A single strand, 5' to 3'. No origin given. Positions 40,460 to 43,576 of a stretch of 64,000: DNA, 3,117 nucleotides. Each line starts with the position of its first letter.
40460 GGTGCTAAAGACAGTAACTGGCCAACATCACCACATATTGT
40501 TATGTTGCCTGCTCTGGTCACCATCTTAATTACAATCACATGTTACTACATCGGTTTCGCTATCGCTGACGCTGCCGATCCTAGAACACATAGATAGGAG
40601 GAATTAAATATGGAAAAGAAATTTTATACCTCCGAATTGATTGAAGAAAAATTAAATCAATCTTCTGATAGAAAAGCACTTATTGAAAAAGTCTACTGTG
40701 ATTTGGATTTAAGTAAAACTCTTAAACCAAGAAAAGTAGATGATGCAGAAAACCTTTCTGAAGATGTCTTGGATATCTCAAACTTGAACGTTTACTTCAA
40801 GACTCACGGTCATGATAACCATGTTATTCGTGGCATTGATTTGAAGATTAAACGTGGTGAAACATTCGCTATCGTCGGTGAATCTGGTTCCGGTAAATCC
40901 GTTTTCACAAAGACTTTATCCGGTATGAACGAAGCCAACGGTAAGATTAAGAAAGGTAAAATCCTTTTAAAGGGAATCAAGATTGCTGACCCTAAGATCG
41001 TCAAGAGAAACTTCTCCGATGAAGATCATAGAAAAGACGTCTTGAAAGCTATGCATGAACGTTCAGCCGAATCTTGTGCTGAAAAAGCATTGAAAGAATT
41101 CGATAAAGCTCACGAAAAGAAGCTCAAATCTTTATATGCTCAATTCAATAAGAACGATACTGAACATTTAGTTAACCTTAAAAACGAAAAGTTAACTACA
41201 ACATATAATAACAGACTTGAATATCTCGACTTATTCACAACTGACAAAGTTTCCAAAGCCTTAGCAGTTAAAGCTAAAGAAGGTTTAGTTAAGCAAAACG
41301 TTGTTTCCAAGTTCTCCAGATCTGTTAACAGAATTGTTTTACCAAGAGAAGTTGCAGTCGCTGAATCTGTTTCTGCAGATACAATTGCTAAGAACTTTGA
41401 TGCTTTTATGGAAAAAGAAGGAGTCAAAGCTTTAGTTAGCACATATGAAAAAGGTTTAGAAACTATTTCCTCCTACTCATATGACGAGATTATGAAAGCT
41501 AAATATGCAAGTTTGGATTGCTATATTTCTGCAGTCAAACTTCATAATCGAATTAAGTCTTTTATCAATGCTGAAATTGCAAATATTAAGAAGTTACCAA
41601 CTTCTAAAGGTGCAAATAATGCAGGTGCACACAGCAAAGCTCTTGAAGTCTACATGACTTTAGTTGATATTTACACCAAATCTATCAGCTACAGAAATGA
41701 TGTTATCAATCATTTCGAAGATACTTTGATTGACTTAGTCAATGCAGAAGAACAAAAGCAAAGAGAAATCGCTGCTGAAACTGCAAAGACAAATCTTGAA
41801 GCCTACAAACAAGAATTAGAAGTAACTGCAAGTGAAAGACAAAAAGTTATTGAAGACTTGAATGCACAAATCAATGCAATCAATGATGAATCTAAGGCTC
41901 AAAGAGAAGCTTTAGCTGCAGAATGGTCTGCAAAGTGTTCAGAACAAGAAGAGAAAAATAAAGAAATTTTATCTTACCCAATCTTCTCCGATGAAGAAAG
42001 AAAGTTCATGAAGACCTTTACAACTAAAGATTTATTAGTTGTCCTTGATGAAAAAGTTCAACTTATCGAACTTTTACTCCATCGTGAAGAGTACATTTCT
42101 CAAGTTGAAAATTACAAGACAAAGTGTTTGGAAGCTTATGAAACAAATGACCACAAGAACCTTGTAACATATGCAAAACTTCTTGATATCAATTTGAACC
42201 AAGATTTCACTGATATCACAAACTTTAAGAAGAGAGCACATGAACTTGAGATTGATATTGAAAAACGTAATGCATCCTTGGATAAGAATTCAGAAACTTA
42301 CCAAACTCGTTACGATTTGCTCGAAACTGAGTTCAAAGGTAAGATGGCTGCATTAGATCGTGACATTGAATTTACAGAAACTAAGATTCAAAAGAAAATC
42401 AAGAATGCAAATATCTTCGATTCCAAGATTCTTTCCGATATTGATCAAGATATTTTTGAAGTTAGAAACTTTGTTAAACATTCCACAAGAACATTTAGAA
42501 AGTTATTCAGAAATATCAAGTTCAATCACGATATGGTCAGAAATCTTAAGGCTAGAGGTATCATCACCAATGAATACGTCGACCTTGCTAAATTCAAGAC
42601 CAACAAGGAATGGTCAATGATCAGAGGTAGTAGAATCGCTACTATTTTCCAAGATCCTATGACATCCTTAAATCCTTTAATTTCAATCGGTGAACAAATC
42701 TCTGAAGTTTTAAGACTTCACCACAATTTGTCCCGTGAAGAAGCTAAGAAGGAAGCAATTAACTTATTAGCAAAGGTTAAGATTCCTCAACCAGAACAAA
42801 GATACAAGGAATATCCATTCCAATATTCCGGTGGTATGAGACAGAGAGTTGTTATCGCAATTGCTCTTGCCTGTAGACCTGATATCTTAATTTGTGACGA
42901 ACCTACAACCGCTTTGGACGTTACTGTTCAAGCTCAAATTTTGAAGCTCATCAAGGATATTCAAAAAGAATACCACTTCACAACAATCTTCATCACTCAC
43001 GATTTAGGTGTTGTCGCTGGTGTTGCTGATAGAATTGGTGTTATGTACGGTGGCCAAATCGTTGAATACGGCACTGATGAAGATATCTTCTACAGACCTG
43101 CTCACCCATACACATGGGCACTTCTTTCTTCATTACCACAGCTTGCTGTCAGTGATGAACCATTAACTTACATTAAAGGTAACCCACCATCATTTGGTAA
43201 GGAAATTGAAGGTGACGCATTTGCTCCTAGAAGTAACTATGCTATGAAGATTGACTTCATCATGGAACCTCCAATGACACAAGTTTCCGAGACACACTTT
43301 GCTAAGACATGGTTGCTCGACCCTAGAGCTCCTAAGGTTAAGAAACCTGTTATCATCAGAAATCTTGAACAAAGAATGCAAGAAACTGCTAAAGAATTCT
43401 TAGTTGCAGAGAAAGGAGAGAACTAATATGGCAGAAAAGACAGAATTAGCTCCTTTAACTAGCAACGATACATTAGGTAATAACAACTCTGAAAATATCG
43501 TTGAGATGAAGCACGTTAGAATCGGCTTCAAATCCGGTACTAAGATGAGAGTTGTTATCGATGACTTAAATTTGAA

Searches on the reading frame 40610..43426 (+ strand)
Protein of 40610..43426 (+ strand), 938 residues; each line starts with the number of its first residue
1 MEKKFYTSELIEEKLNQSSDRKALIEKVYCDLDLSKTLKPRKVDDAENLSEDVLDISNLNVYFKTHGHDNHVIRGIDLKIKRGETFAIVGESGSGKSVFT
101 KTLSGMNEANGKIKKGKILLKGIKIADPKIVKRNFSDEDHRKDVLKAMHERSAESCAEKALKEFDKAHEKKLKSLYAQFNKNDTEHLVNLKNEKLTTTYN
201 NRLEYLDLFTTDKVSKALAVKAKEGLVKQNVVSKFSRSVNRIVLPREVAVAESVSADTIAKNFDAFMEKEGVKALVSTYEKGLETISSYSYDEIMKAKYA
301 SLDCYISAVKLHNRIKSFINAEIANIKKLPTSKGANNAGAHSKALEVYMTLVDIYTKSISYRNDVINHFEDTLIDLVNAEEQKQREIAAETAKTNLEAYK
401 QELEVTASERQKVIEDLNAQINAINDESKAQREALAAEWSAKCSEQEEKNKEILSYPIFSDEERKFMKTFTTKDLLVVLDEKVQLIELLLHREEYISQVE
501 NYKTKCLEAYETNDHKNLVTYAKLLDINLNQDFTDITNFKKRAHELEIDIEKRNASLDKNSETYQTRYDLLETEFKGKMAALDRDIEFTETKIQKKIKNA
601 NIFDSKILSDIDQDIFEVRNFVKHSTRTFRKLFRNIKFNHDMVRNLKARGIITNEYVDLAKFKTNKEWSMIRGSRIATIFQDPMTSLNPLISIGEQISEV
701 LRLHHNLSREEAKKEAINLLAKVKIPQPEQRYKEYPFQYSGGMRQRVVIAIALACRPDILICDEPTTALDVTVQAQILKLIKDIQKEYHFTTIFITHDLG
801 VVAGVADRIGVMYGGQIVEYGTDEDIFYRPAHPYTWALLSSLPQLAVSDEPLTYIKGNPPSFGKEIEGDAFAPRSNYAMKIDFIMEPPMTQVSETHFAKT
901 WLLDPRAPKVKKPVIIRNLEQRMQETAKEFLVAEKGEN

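Call 72: search_protein_families(library=pfam, proteins=[window:40610-43426:+], max_evalue=0.00001)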
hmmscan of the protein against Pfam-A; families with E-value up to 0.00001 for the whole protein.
window:40610-43426:+ (938 aa): 3 families
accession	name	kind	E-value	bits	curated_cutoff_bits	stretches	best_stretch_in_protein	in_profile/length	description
PF00005.33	ABC_tran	-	4.4e-27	95.8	25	2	662-767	47-137/137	ABC transporter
PF08352.17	oligo_HPY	-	2.5e-13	50.7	27.1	1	818-880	1-63/65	Oligopeptide/dipeptide transporter, C-terminal region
PF13304.12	AAA_21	-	1e-08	36.1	27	0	543-802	92-303/304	AAA domain, putative AbiEii toxin, Type IV TA system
